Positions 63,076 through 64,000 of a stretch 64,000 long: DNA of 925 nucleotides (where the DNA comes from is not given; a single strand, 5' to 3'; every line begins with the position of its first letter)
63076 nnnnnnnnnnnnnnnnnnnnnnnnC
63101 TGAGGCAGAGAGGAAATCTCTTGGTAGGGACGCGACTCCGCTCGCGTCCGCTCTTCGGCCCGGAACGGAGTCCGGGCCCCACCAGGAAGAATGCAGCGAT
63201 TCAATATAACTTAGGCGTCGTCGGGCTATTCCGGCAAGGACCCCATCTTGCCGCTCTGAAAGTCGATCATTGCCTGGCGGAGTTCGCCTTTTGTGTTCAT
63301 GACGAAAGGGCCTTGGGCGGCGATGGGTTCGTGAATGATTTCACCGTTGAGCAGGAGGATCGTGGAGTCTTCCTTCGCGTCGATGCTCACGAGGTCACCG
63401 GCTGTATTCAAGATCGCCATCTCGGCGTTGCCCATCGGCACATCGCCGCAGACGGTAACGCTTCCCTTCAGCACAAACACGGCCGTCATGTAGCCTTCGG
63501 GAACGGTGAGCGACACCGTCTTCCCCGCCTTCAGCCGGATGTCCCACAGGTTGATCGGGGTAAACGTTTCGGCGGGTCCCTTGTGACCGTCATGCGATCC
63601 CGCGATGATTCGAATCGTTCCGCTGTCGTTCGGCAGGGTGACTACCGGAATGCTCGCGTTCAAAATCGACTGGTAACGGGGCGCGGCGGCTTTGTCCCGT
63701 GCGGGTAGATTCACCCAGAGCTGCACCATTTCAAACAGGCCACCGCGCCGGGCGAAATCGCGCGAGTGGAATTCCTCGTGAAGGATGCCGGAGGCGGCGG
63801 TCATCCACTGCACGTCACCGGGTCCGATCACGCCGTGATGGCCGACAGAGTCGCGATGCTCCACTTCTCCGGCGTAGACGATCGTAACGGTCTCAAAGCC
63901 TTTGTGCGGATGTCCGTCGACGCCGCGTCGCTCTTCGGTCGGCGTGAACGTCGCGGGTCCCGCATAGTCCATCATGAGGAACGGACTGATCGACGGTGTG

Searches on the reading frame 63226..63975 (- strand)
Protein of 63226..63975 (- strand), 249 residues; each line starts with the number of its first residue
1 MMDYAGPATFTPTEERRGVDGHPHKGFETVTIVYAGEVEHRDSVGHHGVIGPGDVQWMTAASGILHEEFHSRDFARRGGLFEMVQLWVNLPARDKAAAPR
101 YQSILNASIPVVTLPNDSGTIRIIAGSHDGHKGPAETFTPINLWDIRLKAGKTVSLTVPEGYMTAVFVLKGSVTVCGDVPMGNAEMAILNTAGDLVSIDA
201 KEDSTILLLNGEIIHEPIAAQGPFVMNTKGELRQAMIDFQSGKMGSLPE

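Call 98: find_encoding_contigs(protein=window:63226-63975:-, flank=10000, max_places=4)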
Protein window:63226-63975:- (249 aa): no gene with exactly this product is on record in the collection.

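Call 103: search_protein_families(library=pfam, proteins=[window:63226-63975:-], max_evalue=0.0001)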
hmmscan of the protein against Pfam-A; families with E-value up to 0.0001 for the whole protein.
window:63226-63975:- (249 aa): 2 families
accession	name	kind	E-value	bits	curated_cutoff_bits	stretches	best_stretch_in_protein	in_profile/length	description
PF02678.22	Pirin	-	3.3e-29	101.5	26.1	1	1-88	22-108/108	Pirin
PF05726.19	Pirin_C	-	6e-27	94.5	27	1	144-245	2-103/103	Pirin C-terminal cupin domain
